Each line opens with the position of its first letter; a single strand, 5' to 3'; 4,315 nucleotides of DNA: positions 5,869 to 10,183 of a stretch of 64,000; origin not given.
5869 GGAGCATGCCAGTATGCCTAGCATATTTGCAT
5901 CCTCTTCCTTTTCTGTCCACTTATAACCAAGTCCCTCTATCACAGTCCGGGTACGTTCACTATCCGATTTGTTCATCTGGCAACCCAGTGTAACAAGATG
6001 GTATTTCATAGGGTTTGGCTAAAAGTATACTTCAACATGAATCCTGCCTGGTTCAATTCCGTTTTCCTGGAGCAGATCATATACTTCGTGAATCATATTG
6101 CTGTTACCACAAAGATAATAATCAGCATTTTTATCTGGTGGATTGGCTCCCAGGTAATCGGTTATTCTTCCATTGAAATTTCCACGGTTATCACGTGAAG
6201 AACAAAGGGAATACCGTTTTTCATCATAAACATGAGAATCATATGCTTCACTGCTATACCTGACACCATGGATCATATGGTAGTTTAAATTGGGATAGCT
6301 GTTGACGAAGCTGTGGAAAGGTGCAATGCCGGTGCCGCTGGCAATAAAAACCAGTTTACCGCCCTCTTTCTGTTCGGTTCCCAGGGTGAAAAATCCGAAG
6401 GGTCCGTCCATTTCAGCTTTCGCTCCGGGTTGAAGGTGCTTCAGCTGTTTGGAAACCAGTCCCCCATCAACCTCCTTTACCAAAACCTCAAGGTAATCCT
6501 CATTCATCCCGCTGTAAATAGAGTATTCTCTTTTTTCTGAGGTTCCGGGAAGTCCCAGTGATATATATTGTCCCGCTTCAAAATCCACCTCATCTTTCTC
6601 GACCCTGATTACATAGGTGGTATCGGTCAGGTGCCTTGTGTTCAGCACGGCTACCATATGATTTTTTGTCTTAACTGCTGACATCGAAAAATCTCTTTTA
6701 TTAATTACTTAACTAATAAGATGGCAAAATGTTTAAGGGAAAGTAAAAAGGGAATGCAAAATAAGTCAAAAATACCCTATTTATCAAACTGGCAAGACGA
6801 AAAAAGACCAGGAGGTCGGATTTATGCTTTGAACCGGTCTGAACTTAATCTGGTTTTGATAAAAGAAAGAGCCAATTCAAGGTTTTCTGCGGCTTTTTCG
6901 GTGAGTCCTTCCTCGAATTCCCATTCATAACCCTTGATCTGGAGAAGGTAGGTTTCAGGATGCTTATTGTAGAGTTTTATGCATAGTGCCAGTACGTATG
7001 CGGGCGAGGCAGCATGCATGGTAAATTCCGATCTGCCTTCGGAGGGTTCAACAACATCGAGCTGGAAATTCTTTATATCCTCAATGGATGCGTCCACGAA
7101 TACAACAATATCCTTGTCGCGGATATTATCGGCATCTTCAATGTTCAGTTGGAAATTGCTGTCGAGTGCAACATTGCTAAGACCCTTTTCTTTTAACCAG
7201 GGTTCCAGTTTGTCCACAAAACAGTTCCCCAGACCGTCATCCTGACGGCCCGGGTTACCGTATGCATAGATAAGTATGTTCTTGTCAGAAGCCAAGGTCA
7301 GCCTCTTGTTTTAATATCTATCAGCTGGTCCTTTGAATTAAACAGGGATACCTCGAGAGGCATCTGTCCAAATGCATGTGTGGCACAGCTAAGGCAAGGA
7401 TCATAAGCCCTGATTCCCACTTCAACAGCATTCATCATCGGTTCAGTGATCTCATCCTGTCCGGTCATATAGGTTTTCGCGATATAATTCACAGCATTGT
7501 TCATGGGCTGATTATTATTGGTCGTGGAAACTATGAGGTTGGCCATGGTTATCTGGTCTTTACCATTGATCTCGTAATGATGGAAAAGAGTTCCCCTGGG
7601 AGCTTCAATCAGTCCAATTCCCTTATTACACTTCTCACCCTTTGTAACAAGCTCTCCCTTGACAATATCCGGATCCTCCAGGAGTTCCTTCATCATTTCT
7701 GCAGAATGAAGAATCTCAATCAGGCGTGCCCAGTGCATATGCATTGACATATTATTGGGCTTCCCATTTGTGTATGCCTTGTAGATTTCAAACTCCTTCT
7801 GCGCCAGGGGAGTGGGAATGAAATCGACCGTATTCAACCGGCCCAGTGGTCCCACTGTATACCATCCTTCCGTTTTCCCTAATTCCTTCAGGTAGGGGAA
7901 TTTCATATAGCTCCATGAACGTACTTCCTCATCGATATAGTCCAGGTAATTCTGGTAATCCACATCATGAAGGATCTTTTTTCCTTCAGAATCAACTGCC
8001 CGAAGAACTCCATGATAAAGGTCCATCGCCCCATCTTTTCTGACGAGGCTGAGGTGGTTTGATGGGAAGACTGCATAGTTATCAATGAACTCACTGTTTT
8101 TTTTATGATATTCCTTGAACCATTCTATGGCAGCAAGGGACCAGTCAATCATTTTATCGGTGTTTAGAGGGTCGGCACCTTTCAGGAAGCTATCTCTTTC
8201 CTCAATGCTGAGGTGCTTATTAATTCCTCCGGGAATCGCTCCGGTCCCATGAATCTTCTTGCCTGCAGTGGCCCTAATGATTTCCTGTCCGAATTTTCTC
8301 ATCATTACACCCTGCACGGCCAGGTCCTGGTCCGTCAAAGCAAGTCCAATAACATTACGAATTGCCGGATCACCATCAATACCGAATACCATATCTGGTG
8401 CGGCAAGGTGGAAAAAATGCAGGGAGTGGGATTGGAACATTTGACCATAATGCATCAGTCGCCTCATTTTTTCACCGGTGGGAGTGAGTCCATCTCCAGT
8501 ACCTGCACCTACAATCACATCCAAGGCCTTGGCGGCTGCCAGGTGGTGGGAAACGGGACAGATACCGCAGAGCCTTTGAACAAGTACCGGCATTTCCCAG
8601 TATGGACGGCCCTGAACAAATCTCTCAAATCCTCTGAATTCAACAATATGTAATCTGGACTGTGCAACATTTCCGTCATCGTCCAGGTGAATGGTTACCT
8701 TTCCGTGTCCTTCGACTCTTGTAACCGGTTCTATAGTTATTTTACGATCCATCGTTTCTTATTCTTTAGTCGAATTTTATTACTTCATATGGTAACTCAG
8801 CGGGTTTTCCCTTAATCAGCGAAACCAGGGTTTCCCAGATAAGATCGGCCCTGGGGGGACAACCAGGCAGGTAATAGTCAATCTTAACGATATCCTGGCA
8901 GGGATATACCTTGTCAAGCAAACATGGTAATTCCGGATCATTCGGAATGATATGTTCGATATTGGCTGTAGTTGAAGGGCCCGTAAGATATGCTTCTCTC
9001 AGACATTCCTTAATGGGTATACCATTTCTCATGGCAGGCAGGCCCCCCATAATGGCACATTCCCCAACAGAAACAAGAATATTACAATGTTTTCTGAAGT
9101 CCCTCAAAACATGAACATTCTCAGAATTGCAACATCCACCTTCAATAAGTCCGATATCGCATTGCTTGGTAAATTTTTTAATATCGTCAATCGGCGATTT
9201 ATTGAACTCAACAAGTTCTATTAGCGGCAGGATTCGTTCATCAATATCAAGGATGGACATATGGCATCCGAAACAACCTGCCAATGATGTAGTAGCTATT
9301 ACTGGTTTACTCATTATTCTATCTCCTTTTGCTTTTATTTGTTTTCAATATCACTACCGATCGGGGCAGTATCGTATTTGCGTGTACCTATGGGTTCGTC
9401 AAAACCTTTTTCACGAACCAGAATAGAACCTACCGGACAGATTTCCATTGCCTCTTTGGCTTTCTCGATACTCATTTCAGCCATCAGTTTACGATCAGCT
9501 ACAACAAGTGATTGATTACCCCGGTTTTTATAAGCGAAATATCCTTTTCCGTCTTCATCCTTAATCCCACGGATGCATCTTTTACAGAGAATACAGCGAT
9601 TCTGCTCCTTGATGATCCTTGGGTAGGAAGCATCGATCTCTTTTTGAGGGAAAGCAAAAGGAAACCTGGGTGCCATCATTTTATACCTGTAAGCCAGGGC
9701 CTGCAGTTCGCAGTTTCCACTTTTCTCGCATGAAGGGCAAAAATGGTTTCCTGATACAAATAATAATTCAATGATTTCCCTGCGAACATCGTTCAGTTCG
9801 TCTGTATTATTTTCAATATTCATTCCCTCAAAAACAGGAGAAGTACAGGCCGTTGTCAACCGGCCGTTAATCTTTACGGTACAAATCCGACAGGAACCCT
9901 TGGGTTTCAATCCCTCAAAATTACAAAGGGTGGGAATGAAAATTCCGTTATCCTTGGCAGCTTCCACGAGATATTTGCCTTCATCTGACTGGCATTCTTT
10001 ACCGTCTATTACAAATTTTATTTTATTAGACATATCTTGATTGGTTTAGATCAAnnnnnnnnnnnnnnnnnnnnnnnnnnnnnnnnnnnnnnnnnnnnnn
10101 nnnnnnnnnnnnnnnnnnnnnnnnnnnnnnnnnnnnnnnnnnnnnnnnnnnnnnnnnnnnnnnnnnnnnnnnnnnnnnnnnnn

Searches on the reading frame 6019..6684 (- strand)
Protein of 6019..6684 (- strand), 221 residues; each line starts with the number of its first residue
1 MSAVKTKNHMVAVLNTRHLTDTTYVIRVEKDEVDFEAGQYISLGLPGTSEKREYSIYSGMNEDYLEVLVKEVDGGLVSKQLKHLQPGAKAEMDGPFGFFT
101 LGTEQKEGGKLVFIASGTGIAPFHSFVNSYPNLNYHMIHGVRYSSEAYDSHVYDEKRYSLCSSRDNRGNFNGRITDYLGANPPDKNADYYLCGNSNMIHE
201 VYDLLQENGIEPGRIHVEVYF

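Call 7: search_protein_families(library=pfam, proteins=[window:6019-6684:-], max_evalue=0.00001)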
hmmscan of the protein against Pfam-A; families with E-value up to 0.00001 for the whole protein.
window:6019-6684:- (221 aa): 2 families
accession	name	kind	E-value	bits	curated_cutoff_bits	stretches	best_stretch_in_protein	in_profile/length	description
PF00970.30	FAD_binding_6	-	4e-12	46.8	21.1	1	29-99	24-97/99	Oxidoreductase FAD-binding domain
PF00175.26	NAD_binding_1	-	1.2e-06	29.5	22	1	113-201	1-107/109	Oxidoreductase NAD-binding domain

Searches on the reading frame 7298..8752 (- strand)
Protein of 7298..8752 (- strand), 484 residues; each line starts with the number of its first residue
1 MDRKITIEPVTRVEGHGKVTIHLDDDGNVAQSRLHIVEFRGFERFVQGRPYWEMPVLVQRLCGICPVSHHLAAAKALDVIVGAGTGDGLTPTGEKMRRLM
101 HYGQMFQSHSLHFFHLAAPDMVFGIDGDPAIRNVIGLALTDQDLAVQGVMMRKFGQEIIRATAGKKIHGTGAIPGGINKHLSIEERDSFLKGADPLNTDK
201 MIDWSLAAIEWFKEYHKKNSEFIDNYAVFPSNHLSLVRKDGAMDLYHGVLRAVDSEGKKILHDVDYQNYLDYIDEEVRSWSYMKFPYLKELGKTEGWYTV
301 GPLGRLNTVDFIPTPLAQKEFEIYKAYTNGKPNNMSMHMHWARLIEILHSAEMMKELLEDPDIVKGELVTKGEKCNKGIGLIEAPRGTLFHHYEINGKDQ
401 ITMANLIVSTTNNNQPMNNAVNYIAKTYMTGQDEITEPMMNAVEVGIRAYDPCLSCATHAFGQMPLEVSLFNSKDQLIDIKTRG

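Call 7: search_protein_families(library=pfam, proteins=[window:7298-8752:-], max_evalue=0.00001)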
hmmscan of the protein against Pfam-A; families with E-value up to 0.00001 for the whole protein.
window:7298-8752:- (484 aa): 1 family
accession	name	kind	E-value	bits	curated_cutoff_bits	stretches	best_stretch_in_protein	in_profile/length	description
PF00374.24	NiFeSe_Hases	-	6.8e-29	101.6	25.8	2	40-122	1-79/508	Nickel-dependent hydrogenase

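Call 63: search_solved_structures(query=window:7298-8752:-, max_evalue=1e-50)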
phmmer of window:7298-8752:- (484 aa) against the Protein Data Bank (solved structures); distinct sequences matched with E-value up to 1e-50: 5.
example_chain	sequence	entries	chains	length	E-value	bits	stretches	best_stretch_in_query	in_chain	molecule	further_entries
5xf9_D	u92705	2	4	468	1.8e-156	525.1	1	3-459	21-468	NAD-reducing hydrogenase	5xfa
7t2r_D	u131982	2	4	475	2.3e-139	468.8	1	4-479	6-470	NiFe hydrogenase large subunit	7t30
5odc_F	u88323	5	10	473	5.9e-118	398.1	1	4-470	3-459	Methyl-viologen reducing hydrogenase subunit A | Methyl-viologen reducing hydrogenase, subunit A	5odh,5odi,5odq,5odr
9sw2_F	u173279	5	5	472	5.6e-112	378.4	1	4-475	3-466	F420-non-reducing hydrogenase subunit A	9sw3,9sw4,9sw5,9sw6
9sfi_g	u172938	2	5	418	1.2e-103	350.9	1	4-426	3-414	Coenzyme F420-reducing hydrogenase, alpha subunit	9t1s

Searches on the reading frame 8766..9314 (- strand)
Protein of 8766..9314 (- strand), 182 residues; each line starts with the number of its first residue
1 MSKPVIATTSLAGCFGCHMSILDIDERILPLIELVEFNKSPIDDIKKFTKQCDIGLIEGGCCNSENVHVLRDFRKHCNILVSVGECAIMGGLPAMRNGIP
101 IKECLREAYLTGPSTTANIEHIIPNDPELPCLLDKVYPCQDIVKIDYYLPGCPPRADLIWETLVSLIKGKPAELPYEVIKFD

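Call 7: search_protein_families(library=pfam, proteins=[window:8766-9314:-], max_evalue=0.00001)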
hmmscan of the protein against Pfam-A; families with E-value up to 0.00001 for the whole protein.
window:8766-9314:- (182 aa): 1 family
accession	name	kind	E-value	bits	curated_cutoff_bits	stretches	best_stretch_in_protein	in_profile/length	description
PF01058.29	Oxidored_q6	-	1.8e-27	96.1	27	1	14-166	1-128/128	NADH ubiquinone oxidoreductase, 20 Kd subunit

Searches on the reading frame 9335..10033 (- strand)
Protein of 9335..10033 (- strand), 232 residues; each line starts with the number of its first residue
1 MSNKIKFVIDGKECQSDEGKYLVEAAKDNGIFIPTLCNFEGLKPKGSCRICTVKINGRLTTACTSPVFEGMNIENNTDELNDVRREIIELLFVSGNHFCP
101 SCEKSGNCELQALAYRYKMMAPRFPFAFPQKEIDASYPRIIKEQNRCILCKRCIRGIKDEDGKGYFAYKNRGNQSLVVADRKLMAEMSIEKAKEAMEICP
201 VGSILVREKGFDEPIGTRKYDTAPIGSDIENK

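Call 7: search_protein_families(library=pfam, proteins=[window:9335-10033:-], max_evalue=0.00001)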
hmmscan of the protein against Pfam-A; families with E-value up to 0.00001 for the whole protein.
window:9335-10033:- (232 aa): 5 families
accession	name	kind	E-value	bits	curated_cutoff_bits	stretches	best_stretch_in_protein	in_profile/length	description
PF13510.11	Fer2_4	-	1.1e-16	61.1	22.8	1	3-77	2-81/82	2Fe-2S iron-sulfur cluster binding domain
PF10588.14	NADH-G_4Fe-4S_3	-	1.6e-15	56.8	27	1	84-121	1-38/40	NADH-ubiquinone oxidoreductase-G iron-sulfur binding region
PF22117.2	Fer4_Nqo3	-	2.9e-09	37.4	27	1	138-203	2-65/67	NADH-quinone oxidoreductase subunit 3, ferredoxin-like domain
PF13370.11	Fer4_13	-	4.7e-06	27.6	24.5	0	144-204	3-56/58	4Fe-4S single cluster domain of Ferredoxin I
PF00111.32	Fer2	-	8e-06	26.1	21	1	9-57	3-50/77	2Fe-2S iron-sulfur cluster binding domain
